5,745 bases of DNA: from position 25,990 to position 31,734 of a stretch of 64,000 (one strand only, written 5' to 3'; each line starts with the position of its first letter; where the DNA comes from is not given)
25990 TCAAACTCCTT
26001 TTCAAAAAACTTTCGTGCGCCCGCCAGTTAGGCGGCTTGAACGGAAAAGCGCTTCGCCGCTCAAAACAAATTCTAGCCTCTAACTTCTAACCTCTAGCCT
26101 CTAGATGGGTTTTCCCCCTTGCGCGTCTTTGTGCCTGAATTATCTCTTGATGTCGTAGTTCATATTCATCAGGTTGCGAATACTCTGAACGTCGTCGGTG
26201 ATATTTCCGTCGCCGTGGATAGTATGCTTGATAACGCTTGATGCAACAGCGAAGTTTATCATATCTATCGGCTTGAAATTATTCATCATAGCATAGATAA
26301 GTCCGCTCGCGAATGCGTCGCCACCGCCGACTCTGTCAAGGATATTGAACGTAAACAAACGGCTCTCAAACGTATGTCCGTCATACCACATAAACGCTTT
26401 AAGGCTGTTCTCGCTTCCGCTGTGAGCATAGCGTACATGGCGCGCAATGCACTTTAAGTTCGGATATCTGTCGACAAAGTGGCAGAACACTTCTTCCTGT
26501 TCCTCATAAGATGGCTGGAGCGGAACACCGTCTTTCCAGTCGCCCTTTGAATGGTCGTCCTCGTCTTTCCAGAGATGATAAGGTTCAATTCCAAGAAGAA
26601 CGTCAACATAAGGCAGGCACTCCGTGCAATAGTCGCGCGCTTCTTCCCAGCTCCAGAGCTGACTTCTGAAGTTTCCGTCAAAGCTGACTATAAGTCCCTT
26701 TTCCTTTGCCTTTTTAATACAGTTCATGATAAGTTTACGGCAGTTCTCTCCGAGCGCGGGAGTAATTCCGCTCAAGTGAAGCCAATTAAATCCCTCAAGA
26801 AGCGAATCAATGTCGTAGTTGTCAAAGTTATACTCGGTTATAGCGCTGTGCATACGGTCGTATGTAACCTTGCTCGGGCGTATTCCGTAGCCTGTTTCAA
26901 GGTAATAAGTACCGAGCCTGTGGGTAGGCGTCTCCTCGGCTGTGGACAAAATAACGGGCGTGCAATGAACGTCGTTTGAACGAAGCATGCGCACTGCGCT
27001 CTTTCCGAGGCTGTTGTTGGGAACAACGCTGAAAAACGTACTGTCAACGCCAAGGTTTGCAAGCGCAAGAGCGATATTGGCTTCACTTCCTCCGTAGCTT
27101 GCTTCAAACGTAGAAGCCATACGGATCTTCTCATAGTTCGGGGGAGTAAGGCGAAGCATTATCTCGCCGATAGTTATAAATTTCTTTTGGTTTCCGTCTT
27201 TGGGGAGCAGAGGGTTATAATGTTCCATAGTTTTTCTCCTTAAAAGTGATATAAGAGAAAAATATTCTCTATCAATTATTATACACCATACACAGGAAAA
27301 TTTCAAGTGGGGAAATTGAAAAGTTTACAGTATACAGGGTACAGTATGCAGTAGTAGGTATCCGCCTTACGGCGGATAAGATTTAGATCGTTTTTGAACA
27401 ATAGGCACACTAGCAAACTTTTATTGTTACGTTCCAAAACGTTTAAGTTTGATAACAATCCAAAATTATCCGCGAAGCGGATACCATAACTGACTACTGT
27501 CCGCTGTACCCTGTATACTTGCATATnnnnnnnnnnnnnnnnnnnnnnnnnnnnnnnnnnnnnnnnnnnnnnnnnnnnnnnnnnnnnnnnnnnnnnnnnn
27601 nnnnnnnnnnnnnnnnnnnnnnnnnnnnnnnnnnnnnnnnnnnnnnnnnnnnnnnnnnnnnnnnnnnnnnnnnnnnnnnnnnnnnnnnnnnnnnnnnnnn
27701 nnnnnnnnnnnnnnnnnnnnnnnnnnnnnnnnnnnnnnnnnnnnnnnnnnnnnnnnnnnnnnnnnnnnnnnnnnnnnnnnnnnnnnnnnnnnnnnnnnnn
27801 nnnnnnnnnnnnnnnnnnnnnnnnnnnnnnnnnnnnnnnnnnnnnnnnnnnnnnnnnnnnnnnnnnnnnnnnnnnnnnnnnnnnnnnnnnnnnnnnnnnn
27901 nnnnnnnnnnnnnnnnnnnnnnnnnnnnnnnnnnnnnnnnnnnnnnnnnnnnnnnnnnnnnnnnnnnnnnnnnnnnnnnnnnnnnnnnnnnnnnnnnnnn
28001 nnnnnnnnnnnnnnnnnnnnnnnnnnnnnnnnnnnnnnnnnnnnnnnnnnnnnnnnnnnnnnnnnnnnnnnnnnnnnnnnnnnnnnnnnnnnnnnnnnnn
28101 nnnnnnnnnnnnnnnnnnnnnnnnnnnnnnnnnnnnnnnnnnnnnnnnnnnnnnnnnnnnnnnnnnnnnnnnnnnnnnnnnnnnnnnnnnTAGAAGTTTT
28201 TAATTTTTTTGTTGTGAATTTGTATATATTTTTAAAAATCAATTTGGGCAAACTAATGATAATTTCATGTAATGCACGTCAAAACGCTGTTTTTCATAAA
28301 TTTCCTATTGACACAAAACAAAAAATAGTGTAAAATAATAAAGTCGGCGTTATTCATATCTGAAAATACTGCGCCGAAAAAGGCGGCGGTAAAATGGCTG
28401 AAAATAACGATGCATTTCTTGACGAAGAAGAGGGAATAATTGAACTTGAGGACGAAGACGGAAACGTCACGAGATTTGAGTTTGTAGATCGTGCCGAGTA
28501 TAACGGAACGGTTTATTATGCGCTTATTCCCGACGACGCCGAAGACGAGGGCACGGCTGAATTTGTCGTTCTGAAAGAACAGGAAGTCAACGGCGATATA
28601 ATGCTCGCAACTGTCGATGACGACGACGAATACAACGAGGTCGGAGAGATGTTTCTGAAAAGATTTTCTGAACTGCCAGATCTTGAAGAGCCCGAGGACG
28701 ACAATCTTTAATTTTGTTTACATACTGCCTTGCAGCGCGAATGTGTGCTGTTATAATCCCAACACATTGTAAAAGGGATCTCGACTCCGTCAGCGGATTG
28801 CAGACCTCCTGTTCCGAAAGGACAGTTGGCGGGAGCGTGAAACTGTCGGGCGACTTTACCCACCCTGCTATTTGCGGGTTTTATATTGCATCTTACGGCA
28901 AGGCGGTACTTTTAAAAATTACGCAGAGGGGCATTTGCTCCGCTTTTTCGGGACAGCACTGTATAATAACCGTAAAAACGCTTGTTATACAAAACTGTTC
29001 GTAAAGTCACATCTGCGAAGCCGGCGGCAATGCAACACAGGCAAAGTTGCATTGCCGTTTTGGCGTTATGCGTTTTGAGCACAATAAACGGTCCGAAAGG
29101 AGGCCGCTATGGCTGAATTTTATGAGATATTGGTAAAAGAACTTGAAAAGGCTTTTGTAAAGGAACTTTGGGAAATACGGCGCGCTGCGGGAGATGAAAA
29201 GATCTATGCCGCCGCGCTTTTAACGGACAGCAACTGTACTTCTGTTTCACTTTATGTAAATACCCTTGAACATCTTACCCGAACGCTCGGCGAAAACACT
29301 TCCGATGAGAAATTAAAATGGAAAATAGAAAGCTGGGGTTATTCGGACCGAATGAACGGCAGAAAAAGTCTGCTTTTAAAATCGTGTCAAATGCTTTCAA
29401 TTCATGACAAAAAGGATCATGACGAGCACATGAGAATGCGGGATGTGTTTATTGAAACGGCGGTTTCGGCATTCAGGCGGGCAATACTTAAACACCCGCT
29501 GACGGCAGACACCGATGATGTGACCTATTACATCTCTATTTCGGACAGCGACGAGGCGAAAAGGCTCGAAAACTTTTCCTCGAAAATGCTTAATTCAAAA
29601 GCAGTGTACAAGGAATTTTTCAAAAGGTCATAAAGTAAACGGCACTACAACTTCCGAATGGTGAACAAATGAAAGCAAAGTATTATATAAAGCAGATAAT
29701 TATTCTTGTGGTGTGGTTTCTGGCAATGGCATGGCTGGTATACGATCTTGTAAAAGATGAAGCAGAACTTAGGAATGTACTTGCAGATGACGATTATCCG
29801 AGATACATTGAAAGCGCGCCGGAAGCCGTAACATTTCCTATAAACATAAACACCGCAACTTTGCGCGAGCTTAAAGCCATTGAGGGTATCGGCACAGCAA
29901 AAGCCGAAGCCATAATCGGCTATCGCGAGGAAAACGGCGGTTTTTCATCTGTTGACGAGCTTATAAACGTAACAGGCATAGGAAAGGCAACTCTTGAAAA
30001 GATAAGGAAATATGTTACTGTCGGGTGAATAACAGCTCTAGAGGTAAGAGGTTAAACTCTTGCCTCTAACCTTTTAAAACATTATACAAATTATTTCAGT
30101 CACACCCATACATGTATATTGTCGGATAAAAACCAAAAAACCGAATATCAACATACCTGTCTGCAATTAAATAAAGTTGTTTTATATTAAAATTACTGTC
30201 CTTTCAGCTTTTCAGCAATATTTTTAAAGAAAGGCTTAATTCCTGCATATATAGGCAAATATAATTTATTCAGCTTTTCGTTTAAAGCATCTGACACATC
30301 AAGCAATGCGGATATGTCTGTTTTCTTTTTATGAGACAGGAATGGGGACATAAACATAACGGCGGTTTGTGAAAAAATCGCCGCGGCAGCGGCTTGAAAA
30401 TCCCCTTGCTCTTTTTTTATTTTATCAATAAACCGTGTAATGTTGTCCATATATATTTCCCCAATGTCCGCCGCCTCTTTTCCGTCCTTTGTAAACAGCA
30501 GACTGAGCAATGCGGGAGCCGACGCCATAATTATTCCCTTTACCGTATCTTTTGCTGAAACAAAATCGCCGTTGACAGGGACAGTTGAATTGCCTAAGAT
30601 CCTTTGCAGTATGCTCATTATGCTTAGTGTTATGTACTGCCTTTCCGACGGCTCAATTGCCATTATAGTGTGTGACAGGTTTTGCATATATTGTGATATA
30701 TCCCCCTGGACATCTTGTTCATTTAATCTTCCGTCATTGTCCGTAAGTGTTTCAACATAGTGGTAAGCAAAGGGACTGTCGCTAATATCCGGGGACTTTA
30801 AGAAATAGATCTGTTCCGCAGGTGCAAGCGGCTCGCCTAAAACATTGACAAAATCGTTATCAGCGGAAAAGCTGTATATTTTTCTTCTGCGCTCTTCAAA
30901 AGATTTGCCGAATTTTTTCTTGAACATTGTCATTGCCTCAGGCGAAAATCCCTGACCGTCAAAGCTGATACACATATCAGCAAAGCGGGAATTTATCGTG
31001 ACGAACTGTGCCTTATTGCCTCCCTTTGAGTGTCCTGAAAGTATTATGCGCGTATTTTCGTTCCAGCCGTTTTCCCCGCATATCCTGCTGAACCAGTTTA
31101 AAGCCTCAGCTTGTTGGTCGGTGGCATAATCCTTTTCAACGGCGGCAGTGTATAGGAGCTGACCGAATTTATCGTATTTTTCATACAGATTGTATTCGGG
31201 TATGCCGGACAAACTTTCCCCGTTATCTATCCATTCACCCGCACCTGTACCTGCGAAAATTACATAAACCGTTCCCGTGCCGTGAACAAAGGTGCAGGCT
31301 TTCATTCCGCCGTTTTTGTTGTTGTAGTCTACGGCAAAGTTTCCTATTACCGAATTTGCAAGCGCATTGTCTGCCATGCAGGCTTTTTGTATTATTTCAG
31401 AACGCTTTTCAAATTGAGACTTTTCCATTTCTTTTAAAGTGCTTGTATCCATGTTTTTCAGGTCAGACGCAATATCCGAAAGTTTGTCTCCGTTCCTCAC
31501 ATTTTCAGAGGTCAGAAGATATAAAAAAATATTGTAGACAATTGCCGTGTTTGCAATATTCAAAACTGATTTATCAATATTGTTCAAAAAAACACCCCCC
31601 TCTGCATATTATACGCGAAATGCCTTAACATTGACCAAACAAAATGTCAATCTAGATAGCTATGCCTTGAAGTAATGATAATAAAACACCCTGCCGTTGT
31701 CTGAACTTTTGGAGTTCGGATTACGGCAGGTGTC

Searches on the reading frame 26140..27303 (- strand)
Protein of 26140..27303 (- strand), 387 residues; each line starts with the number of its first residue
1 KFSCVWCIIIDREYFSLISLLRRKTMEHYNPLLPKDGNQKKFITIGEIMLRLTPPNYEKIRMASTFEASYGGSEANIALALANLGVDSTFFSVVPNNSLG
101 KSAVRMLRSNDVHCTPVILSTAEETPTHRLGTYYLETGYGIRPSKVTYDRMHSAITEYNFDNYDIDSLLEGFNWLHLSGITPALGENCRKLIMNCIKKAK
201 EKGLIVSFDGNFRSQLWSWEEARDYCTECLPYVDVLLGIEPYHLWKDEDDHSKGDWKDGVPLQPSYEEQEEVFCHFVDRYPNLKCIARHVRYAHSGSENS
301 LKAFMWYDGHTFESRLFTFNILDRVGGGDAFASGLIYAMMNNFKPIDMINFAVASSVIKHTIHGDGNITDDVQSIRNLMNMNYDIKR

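Call 106: search_protein_families(library=pfam, proteins=[window:26140-27303:-], max_evalue=0.0001)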
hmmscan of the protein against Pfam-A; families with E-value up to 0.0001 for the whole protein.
window:26140-27303:- (387 aa): 1 family
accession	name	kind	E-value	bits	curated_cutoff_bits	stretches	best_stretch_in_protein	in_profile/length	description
PF00294.29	PfkB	-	3.6e-26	92.6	25.8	1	41-237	3-188/302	pfkB family carbohydrate kinase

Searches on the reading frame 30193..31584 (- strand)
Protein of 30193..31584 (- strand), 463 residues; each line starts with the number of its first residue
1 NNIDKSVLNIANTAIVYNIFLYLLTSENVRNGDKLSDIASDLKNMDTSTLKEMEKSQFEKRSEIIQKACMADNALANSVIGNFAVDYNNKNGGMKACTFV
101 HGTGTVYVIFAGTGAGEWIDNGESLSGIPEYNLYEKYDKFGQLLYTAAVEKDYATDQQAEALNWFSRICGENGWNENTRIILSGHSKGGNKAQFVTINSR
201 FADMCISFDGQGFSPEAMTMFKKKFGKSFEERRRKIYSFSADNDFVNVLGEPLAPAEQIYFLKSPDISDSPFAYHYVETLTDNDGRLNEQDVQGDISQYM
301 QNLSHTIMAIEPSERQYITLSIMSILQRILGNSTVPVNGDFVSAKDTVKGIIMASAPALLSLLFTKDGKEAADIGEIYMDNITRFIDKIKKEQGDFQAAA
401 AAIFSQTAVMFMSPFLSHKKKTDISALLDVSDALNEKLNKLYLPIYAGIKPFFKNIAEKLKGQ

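Call 106: search_protein_families(library=pfam, proteins=[window:30193-31584:-], max_evalue=0.0001)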
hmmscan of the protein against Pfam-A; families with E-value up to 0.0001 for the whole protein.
window:30193-31584:- (463 aa): 1 family
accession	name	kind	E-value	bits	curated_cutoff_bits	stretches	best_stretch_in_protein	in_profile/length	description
PF11187.14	Mbeg1-like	-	6.2e-05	23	21.1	0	157-220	67-131/224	Mbeg1-like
